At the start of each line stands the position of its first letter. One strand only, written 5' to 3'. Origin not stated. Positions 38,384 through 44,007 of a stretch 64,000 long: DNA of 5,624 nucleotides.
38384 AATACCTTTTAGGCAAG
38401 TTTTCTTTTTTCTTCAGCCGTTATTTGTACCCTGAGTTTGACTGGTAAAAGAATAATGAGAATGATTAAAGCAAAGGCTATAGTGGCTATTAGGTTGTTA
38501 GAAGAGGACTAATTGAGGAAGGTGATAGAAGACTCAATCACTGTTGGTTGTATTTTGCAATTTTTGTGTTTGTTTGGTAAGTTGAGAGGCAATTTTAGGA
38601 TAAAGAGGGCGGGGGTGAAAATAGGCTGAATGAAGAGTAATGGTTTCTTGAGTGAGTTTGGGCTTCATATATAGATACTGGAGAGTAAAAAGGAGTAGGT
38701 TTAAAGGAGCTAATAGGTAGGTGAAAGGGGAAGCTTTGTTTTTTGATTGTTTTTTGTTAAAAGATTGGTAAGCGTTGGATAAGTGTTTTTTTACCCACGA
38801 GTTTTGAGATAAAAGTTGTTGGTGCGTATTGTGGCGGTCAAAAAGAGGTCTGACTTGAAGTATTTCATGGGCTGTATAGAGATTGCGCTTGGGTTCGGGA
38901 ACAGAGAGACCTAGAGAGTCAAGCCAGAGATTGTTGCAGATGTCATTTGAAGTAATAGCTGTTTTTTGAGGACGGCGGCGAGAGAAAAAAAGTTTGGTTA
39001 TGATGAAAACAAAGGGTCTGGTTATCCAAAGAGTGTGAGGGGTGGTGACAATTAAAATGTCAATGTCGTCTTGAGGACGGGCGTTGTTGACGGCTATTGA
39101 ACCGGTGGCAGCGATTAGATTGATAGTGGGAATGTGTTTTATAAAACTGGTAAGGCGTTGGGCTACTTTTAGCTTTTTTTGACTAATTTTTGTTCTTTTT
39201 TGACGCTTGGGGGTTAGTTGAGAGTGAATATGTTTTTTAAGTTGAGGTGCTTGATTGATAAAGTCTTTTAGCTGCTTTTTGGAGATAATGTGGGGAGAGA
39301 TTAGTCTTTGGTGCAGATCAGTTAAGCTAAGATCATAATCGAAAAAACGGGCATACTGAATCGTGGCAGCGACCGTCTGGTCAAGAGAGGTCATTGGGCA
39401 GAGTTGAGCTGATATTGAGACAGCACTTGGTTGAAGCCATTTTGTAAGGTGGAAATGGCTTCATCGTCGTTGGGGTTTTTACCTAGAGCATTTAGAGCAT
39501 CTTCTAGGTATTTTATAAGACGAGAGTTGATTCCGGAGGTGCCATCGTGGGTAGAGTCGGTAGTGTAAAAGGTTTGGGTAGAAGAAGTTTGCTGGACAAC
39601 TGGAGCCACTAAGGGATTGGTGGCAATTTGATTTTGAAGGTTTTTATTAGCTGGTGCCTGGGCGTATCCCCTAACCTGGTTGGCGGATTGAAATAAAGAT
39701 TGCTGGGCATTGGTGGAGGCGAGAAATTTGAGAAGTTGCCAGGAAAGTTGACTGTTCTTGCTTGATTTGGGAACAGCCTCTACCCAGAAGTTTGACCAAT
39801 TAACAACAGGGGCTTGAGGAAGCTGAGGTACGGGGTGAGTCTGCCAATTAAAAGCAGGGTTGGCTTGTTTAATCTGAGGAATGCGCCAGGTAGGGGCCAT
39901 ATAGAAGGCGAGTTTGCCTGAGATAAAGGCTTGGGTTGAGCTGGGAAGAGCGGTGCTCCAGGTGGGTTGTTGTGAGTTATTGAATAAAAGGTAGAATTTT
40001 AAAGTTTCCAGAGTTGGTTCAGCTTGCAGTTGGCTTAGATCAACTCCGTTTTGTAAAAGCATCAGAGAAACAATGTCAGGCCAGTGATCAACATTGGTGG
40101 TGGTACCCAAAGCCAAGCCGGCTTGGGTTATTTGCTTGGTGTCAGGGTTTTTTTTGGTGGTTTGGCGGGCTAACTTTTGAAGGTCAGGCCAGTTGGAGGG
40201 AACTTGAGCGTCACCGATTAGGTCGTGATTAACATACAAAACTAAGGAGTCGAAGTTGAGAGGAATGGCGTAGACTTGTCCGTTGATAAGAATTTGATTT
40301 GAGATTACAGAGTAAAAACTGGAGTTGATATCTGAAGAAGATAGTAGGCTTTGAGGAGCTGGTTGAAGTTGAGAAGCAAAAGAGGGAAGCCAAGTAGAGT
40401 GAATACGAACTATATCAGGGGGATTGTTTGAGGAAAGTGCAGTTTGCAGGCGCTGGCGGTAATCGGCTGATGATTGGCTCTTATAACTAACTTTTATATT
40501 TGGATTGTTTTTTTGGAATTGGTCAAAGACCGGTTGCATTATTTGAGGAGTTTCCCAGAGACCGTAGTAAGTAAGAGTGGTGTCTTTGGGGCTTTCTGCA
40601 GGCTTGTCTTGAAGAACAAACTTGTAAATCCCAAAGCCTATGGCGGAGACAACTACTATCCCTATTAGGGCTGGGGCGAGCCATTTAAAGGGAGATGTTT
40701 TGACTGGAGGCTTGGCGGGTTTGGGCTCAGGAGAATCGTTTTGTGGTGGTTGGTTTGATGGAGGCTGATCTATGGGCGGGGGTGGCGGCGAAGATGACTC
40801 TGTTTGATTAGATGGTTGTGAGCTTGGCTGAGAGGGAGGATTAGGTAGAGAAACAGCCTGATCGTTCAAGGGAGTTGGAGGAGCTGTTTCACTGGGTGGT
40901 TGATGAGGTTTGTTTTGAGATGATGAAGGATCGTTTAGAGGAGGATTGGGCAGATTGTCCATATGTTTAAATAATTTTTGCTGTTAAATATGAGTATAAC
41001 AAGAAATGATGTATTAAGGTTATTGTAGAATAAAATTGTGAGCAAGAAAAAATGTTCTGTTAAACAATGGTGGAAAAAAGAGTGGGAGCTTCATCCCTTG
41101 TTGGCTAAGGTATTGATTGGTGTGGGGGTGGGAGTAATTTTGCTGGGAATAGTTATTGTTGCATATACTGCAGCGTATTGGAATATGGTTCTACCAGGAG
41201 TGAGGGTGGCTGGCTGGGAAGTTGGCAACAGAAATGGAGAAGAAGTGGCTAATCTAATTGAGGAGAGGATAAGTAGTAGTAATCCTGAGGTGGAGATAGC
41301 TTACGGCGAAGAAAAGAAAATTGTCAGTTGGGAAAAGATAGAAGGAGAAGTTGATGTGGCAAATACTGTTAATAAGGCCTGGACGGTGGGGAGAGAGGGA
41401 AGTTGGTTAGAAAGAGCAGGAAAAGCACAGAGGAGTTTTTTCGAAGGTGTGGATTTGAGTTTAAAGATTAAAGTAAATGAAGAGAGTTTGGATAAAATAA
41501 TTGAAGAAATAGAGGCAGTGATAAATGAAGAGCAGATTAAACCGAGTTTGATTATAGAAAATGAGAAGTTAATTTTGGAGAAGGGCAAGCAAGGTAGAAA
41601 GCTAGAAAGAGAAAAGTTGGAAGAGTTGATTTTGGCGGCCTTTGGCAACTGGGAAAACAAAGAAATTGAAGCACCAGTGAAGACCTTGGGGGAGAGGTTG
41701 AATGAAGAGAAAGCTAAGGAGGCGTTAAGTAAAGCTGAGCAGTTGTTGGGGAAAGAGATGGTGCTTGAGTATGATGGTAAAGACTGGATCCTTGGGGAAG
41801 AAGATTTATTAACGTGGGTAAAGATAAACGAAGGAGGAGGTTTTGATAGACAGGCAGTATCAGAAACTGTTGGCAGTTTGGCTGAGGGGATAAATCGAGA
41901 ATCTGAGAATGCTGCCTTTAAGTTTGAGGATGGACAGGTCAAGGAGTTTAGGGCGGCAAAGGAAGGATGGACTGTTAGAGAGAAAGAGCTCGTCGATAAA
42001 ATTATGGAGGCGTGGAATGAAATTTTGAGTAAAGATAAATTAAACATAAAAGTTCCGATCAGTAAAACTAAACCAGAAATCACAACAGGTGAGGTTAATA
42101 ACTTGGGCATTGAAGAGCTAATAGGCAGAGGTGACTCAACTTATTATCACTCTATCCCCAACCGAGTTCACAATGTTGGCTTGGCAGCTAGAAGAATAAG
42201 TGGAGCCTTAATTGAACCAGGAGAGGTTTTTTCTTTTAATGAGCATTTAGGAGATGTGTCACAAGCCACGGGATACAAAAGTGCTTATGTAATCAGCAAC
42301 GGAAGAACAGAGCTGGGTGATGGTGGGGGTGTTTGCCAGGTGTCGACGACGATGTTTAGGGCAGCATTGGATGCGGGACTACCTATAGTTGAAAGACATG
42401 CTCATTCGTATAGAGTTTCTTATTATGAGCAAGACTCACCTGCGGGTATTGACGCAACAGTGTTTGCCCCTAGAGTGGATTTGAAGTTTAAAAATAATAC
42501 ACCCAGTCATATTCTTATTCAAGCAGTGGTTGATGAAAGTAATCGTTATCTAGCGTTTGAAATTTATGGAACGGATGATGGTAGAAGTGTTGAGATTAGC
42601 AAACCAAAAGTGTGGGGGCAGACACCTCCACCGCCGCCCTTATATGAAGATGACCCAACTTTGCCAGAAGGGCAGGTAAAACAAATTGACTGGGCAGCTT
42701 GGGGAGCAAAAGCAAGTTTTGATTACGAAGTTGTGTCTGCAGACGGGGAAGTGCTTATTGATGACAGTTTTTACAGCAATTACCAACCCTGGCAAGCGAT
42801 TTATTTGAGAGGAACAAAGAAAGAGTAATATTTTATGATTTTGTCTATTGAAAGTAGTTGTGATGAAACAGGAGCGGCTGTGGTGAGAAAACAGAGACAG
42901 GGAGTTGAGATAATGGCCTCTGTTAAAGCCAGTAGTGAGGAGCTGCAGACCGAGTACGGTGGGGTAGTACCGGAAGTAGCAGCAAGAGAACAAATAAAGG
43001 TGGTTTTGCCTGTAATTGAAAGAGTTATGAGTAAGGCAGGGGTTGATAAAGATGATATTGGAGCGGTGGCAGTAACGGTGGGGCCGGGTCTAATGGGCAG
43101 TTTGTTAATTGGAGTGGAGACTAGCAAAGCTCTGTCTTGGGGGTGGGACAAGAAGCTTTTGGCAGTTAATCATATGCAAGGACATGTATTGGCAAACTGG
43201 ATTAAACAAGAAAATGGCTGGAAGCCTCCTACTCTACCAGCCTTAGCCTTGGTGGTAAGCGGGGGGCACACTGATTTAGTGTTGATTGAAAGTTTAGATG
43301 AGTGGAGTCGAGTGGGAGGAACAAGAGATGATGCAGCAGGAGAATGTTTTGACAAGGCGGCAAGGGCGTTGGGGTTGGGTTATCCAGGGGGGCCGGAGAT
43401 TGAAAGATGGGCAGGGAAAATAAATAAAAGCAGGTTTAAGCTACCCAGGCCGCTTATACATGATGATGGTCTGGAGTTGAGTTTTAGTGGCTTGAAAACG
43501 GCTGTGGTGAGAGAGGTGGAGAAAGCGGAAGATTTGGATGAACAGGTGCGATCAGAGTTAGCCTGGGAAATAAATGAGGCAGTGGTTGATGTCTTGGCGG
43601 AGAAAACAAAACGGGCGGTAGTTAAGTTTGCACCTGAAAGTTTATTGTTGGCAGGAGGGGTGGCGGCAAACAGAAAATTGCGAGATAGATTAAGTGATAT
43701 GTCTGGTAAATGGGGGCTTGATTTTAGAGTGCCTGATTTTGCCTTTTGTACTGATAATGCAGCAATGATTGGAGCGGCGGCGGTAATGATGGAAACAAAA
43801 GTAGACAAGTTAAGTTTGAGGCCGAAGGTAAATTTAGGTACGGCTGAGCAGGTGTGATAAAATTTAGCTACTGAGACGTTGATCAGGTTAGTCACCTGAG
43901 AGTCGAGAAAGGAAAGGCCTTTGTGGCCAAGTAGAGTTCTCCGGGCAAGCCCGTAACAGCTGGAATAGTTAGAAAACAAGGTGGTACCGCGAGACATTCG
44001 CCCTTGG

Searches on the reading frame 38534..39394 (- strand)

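Call 15: search_protein_families(library=pfam, proteins=[window:38534-39394:-], max_evalue=0.001)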
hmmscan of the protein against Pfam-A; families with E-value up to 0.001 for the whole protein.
window:38534-39394:- (286 aa): 1 family
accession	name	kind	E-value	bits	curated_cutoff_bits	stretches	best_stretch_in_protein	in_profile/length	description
PF01909.29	NTP_transf_2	-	0.00047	20.9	21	0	91-121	14-44/93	Nucleotidyltransferase domain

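Call 67: search_protein_families(library=pfam, proteins=[window:38534-39394:-], max_evalue=0.01)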
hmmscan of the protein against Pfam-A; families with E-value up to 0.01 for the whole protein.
window:38534-39394:- (286 aa): 3 families
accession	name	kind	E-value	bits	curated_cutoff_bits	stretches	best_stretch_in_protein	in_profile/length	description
PF01909.29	NTP_transf_2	-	0.00047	20.9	21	1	91-121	14-44/93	Nucleotidyltransferase domain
PF18765.7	Polbeta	-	0.0012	19.4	26.9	1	80-119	2-41/93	Polymerase beta, Nucleotidyltransferase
PF22600.2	MTPAP-like_central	-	0.0062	17.1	27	0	52-137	1-71/139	Poly(A) RNA polymerase, mitochondrial-like, central palm domain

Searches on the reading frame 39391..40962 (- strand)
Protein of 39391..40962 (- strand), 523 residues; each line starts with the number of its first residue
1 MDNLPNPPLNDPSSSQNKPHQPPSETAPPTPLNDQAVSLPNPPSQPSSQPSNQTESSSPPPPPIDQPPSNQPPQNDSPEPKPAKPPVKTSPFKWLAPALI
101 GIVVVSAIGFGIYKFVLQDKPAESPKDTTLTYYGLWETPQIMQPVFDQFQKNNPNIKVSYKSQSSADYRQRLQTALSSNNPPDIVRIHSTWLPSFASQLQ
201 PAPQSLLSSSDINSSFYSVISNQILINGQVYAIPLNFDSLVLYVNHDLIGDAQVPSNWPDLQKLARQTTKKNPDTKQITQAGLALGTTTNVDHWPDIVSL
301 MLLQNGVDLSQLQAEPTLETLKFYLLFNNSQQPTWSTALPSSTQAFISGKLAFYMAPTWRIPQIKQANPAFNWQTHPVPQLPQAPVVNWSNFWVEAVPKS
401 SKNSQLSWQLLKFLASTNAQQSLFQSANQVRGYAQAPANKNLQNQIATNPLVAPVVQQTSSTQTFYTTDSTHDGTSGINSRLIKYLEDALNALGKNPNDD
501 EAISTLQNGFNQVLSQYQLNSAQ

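Call 15: search_protein_families(library=pfam, proteins=[window:39391-40962:-], max_evalue=0.001)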
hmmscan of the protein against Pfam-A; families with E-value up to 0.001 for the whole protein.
window:39391-40962:- (523 aa): 2 families
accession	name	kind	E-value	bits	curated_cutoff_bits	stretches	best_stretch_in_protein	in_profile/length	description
PF13416.11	SBP_bac_8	-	1e-32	114.5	27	1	146-451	3-276/279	Bacterial extracellular solute-binding protein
PF01547.30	SBP_bac_1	-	4e-29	103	26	1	140-420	9-306/307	Bacterial extracellular solute-binding protein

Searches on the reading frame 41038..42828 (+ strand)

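Call 15: search_protein_families(library=pfam, proteins=[window:41038-42828:+], max_evalue=0.001)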
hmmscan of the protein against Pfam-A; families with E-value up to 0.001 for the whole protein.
window:41038-42828:+ (596 aa): 2 families
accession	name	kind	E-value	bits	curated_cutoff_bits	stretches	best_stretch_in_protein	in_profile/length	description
PF04294.18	VanW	-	2.5e-46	156.8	27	1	375-502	1-124/130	VanW like protein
PF12229.13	PG_binding_4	-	8.5e-25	87.6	22.1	2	98-210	5-116/117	Putative peptidoglycan binding domain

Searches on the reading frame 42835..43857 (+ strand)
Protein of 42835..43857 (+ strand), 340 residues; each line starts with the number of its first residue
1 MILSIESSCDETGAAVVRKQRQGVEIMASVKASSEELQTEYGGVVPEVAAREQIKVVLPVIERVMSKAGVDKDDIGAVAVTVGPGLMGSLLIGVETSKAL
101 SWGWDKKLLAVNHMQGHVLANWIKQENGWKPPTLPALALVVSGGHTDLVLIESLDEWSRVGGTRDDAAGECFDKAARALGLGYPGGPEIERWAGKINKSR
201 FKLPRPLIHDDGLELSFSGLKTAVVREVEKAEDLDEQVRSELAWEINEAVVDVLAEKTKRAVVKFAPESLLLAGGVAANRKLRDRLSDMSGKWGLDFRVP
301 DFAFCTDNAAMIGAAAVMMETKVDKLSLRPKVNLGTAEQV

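Call 15: search_protein_families(library=pfam, proteins=[window:42835-43857:+], max_evalue=0.001)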
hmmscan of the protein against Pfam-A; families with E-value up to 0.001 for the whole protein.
window:42835-43857:+ (340 aa): 1 family
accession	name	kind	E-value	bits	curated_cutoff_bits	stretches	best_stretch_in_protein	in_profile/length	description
PF00814.31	TsaD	-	8.1e-84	281.9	24.8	1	25-313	1-263/264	tRNA N6-adenosine threonylcarbamoyltransferase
